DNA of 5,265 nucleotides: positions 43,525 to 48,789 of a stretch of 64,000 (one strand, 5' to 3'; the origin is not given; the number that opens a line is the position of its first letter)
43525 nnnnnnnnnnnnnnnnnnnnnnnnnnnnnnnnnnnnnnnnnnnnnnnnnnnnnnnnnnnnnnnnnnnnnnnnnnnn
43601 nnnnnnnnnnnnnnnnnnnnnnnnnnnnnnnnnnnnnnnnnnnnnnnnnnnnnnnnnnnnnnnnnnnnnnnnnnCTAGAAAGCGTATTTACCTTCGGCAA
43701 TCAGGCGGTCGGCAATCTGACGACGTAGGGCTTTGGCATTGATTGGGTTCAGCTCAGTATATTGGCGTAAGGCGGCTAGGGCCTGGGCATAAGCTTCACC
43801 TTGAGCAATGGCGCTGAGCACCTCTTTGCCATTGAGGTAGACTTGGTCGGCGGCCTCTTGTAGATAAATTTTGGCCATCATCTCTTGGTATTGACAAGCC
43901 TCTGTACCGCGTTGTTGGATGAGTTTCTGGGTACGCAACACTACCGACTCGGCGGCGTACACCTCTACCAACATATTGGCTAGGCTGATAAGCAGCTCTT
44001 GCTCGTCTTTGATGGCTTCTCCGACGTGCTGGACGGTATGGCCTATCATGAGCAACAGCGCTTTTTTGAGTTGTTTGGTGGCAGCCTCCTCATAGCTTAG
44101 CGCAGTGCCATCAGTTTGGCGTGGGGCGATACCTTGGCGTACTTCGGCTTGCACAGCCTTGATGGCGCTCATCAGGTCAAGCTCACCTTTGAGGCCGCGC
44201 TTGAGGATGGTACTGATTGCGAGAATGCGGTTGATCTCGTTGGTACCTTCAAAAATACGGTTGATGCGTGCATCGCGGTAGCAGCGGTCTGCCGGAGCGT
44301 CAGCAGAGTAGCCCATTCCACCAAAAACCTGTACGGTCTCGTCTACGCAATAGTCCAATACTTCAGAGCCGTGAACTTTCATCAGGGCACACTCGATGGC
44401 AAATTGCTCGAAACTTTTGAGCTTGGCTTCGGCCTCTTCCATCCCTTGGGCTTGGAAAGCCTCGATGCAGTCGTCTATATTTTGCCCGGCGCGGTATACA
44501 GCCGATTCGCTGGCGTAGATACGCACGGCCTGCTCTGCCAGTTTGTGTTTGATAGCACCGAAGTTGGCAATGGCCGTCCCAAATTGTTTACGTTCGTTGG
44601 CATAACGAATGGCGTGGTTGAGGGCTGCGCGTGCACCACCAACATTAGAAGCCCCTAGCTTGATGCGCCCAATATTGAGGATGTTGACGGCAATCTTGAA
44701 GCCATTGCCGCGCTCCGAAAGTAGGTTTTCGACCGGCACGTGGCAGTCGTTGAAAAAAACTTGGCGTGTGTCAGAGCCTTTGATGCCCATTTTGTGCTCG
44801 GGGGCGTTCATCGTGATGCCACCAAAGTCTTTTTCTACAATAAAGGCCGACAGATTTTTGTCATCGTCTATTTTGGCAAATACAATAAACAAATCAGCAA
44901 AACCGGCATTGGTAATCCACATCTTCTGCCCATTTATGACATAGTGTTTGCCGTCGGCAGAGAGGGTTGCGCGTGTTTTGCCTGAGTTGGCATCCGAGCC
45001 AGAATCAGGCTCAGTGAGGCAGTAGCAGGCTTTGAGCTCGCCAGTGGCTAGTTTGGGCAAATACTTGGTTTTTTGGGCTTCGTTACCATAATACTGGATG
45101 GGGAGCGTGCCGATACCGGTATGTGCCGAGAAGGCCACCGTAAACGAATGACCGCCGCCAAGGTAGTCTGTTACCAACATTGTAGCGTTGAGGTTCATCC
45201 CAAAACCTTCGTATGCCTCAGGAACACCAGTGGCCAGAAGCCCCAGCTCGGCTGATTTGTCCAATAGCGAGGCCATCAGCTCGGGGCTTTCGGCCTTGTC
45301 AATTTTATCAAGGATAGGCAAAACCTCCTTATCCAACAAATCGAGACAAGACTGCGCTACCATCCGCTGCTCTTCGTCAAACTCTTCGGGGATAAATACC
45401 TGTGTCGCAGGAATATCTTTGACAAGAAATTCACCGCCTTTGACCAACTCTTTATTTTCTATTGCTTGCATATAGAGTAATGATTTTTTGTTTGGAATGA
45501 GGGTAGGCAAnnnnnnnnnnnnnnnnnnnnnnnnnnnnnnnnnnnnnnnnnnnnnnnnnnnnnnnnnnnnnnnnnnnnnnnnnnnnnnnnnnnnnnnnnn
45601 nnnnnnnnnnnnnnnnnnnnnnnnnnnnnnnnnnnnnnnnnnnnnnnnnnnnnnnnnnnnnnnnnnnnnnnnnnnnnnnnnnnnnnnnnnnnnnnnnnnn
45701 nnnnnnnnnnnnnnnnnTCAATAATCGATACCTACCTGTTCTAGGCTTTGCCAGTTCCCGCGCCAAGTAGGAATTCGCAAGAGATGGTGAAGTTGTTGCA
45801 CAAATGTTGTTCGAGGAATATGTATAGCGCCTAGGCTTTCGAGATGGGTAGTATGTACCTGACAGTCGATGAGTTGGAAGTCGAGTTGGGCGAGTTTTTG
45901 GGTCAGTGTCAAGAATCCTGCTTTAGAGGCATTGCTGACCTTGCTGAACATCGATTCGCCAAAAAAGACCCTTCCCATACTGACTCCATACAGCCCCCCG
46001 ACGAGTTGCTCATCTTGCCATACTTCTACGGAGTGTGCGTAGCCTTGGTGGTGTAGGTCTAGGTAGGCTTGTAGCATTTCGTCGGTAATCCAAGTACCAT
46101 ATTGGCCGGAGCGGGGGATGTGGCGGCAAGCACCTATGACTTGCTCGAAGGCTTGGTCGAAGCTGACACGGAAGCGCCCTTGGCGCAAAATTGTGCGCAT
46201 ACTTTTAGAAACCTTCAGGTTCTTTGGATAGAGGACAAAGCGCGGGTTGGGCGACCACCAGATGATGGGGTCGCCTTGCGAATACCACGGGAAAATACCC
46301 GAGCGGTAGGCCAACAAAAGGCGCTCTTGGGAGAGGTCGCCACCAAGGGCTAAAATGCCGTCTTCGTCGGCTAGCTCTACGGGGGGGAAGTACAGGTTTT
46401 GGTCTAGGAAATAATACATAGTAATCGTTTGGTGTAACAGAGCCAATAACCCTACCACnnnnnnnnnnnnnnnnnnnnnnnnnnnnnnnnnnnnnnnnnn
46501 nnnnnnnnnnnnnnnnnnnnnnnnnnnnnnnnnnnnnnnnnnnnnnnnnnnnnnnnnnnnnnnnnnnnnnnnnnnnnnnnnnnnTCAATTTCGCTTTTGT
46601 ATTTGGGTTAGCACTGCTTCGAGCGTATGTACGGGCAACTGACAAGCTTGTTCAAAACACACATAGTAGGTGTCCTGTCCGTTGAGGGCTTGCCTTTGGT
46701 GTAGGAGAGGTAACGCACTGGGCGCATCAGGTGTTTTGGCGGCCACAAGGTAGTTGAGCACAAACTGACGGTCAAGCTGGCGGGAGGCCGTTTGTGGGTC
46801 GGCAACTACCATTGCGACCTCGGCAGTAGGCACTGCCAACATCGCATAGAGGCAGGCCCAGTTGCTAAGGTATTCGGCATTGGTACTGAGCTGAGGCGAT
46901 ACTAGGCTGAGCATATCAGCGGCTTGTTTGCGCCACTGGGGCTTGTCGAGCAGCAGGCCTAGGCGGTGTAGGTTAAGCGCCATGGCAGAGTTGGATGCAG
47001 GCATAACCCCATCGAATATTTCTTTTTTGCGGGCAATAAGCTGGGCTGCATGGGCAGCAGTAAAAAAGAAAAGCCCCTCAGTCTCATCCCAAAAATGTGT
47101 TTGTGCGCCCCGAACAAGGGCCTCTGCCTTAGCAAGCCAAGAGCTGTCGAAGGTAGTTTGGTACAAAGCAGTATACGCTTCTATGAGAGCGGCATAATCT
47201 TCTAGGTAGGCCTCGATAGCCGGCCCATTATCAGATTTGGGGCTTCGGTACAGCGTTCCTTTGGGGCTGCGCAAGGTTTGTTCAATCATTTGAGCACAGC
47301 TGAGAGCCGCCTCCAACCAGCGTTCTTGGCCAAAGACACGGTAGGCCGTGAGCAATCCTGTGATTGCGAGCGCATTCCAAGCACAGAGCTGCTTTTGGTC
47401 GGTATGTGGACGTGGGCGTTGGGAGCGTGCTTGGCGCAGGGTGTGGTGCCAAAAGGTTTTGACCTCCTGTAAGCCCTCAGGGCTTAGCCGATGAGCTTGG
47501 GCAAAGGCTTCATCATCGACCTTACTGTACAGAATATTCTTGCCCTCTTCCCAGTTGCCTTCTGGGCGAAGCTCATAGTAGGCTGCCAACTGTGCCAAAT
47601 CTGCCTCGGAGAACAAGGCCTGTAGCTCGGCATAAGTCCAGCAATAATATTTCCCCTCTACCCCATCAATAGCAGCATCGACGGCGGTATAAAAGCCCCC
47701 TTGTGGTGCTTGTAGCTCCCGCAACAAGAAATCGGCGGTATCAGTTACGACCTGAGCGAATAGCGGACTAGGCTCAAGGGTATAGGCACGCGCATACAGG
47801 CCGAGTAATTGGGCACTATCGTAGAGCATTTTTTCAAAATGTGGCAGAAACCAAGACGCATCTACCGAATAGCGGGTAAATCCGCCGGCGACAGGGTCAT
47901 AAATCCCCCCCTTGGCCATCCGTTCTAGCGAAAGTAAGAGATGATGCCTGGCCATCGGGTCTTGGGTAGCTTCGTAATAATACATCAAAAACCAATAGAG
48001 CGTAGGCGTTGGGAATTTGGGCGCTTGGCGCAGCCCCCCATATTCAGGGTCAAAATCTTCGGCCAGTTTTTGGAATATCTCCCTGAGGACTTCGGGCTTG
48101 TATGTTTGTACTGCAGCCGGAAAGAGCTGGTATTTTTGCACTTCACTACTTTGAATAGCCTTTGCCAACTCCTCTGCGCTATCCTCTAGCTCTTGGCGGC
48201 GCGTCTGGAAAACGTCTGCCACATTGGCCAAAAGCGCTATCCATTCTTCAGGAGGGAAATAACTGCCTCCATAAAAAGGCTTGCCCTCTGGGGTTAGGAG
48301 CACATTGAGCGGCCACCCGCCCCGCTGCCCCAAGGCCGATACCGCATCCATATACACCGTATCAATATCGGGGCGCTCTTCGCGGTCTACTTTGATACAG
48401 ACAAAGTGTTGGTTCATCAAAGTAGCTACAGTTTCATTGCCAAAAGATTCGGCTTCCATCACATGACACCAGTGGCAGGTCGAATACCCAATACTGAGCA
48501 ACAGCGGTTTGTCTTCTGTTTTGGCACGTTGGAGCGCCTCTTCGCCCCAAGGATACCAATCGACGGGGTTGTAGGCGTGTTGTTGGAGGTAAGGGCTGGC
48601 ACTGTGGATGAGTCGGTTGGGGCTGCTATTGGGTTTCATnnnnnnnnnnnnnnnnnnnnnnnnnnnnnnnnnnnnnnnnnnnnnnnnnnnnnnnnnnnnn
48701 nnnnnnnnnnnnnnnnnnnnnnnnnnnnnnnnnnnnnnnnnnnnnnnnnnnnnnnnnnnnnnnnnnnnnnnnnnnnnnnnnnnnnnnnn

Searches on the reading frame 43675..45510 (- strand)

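Call 15: search_protein_families(library=ncbifam, proteins=[window:43675-45510:-], max_evalue=0.00001)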
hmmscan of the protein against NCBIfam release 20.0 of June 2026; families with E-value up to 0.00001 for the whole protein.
window:43675-45510:- (611 aa): 22 families
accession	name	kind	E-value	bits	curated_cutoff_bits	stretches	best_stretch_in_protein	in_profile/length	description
NF058590.1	AcCoDHFadEBacil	equivalog_domain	4.8e-223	741.9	600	1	24-610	1-585/586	acyl-CoA dehydrogenase FadE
NF042972.1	AcrlCoAredClosAcrC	equivalog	5.6e-83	278.7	640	1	43-436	4-377/378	acryloyl-CoA reductase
NF045552.1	GlutCoADH_Des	equivalog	4.7e-65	220.3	470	1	44-431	5-376/387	glutaryl-CoA dehydrogenase Acd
NF045652.1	ProlPCPDhRedW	equivalog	3.8e-62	210.3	650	1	86-428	40-366/376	L-prolyl-[peptidyl-carrier protein] dehydrogenase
NF043006.1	CyhCrbnylCoADH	equivalog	4.1e-62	210.3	650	1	45-435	5-375/380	cyclohexane-1-carbonyl-CoA dehydrogenase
NF053553.1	prodigi_MBC_PigA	equivalog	5.6e-61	206.7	500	1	46-430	7-374/381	prodigiosin MBC biosynthesis dehydrogenase PigA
NF042439.1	SulpropCoADesulf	equivalog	1.3e-55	188.7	600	1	80-439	27-374/379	3-sulfinopropanoyl-CoA desulfinase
NF008997.0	PRK12341.1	equivalog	1.9e-51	175.3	537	1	45-437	6-378/382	acyl-CoA dehydrogenase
NF052270.1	Staph_DH_FadE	equivalog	3.8e-44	151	600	1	123-430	102-388/400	acyl-CoA dehydrogenase FadE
NF002885.1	PRK03354.1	equivalog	7.1e-43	147.1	540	1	44-433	5-370/378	crotonobetainyl-CoA dehydrogenase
TIGR03207.1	cyc_hxne_CoA_dh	equivalog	2.7e-33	115.2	575.35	1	46-348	3-304/372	cyclohexanecarboxyl-CoA dehydrogenase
NF007000.1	PRK09463.1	subfamily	4.8e-29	101.2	600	1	61-432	56-431/726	acyl-CoA dehydrogenase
TIGR03204.1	pimC_large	equivalog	6.5e-28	97.7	623.85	1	138-434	100-391/395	pimeloyl-CoA dehydrogenase large subunit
NF009586.0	PRK13026.1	subfamily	2.1e-22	79.3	608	1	62-338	92-389/777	acyl-CoA dehydrogenase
TIGR03203.1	pimD_small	equivalog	6.2e-22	78.2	652.7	1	44-406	4-347/378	pimeloyl-CoA dehydrogenase small subunit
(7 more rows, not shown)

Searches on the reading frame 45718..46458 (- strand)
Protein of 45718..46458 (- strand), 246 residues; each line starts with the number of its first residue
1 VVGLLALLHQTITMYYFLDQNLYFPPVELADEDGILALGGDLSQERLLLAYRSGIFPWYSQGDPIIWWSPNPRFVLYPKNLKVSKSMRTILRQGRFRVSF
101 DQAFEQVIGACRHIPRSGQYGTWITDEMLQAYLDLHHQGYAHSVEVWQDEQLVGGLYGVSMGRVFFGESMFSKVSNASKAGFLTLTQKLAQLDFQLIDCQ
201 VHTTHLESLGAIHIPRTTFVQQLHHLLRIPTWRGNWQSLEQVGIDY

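Call 15: search_protein_families(library=ncbifam, proteins=[window:45718-46458:-], max_evalue=0.00001)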
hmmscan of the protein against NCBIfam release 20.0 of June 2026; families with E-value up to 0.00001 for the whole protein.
window:45718-46458:- (246 aa): 1 family
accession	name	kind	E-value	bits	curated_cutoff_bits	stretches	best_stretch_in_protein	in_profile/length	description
TIGR00667.1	aat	equivalog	8.9e-66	221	143.55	1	43-228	3-184/193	leucyl/phenylalanyl-tRNA--protein transferase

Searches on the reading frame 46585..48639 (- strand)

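Call 15: search_protein_families(library=ncbifam, proteins=[window:46585-48639:-], max_evalue=0.00001)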
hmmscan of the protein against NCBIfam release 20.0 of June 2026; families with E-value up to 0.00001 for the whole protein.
window:46585-48639:- (684 aa): 1 family
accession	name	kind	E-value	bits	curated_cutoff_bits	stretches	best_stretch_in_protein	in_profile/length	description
NF045694.1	seleno_TsoB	exception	1.4e-06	26.7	805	1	25-88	456-519/572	rhodanese/DsbD fusion-like selenoprotein TsoB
